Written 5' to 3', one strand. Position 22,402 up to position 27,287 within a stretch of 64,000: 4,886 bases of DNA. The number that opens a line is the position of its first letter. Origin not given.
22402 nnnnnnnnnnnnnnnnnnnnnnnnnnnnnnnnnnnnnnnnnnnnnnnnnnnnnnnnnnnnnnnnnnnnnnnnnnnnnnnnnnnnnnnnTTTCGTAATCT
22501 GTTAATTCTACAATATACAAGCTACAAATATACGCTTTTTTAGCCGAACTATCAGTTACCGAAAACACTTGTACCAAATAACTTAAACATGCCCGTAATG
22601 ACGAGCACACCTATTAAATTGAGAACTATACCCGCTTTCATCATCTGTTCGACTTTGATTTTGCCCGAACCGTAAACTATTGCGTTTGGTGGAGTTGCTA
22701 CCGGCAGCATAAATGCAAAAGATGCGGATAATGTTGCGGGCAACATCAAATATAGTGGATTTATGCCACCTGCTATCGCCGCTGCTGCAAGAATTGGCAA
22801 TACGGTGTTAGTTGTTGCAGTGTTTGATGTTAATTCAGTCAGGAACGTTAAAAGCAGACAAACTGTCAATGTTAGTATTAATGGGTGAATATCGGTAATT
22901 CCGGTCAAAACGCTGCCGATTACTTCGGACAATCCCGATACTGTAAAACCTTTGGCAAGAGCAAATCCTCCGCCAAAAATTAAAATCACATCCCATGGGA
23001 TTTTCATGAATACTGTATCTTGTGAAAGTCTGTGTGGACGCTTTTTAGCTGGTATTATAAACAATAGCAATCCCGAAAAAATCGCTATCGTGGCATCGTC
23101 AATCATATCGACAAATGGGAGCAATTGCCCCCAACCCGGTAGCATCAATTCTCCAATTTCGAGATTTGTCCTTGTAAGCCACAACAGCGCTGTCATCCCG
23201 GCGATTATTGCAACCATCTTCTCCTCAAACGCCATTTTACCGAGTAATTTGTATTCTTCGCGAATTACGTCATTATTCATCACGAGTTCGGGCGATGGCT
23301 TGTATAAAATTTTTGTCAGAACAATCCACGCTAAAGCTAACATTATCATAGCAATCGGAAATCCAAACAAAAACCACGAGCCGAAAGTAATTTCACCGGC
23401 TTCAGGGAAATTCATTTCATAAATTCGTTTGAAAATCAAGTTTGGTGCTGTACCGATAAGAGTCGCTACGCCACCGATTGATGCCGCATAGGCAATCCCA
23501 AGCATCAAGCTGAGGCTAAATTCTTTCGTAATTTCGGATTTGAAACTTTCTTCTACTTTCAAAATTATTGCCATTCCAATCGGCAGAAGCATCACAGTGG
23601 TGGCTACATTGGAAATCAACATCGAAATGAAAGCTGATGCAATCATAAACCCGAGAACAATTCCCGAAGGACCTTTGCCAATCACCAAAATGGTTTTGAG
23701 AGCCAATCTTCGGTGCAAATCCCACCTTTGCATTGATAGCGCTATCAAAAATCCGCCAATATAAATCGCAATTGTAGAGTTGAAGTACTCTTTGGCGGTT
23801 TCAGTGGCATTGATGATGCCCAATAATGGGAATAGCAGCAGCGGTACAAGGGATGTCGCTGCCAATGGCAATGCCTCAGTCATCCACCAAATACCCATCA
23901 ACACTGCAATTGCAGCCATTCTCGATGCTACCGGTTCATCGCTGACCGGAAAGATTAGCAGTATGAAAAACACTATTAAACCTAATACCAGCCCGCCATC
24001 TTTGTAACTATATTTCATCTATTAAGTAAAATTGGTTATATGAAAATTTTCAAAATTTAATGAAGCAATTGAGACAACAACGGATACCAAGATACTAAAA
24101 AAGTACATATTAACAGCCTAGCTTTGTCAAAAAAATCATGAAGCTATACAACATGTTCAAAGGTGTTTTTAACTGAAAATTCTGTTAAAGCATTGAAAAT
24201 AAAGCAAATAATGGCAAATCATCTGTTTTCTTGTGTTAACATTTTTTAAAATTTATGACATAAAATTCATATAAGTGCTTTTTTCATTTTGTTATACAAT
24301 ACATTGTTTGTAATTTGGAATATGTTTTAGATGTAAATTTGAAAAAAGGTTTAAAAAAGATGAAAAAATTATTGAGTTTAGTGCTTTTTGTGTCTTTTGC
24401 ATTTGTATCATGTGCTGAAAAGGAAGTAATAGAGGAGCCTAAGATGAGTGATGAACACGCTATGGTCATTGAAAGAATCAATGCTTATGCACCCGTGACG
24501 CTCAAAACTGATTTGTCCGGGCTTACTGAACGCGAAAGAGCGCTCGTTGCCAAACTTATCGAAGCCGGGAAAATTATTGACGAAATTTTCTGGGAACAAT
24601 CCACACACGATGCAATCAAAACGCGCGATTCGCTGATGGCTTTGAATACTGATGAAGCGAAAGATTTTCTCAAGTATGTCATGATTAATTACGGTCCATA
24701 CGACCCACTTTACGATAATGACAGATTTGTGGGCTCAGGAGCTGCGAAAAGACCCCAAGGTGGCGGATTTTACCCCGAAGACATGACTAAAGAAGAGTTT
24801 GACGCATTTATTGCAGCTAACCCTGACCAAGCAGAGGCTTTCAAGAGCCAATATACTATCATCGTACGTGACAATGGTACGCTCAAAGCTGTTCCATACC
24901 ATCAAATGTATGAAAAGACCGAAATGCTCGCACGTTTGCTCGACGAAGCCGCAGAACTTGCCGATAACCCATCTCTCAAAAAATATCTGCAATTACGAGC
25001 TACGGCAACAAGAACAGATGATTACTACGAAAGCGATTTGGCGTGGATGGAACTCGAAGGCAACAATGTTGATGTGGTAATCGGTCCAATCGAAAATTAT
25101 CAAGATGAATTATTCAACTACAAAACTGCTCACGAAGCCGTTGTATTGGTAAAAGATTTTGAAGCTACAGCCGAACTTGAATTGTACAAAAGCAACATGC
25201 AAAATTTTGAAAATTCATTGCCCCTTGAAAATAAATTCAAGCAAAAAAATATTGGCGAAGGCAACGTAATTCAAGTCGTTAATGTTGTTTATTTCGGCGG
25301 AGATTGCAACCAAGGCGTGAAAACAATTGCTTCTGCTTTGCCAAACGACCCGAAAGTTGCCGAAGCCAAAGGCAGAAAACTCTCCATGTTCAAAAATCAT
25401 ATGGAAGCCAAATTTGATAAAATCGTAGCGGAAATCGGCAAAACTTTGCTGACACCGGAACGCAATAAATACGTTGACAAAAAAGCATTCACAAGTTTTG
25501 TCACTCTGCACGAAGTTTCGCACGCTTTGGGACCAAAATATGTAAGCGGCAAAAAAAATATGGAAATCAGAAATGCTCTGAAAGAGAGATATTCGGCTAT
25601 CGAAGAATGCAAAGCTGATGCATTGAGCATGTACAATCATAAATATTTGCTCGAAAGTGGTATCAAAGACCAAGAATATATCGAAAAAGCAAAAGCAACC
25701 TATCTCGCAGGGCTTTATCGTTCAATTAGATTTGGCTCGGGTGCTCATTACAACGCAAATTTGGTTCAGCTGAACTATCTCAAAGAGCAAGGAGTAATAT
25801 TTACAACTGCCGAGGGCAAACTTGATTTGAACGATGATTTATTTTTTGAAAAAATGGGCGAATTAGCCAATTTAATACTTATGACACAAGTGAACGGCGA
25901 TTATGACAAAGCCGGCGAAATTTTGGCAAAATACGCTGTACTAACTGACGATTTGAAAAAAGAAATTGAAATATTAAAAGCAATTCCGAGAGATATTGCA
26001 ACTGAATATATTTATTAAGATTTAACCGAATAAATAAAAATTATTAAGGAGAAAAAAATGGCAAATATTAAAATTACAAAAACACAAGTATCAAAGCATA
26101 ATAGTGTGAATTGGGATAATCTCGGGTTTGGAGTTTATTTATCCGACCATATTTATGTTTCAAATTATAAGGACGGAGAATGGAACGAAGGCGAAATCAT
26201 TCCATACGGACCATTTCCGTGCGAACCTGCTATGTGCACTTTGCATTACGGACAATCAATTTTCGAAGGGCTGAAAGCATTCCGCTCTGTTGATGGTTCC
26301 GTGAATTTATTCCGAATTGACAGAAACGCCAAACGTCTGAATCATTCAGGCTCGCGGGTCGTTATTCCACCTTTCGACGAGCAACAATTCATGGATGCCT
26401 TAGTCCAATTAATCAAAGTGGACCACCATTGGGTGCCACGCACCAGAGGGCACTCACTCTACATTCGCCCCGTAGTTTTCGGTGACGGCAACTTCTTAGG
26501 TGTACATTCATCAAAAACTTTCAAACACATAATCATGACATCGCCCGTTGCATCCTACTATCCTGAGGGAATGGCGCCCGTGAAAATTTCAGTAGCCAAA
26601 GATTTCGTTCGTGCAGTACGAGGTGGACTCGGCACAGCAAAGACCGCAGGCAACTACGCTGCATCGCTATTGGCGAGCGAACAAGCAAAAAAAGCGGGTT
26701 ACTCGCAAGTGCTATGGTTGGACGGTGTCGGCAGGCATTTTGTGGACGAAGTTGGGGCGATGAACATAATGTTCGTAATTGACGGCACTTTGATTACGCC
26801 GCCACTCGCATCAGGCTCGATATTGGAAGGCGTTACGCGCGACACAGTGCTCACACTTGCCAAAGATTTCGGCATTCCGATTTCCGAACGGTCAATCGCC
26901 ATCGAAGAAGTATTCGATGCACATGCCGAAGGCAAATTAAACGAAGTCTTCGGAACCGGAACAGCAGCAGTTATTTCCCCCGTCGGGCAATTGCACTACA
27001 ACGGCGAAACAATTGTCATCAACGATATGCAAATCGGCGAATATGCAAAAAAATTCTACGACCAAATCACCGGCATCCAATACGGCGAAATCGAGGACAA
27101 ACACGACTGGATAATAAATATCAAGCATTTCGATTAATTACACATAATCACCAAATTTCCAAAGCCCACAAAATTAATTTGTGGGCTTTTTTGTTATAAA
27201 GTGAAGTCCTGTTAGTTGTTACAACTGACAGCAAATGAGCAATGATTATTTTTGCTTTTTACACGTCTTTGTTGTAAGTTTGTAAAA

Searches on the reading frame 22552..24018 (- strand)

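Call 48: search_protein_families(library=pfam, proteins=[window:22552-24018:-], max_evalue=0.00001)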
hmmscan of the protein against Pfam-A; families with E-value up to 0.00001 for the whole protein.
window:22552-24018:- (488 aa): 2 families
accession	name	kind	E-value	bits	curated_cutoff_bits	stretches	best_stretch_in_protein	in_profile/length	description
PF00939.25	Na_sulph_symp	-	2.7e-75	254.6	27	1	10-484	7-468/472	Sodium:sulfate symporter transmembrane region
PF03600.22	CitMHS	-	1.7e-50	172.5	31.9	1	43-427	2-334/336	Citrate transporter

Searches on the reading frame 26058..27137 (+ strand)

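Call 48: search_protein_families(library=pfam, proteins=[window:26058-27137:+], max_evalue=0.00001)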
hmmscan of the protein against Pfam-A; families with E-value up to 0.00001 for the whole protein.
window:26058-27137:+ (359 aa): 1 family
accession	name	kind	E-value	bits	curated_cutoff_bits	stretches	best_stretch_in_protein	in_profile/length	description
PF01063.24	Aminotran_4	-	8e-35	121.1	28.5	1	68-311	2-222/223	Amino-transferase class IV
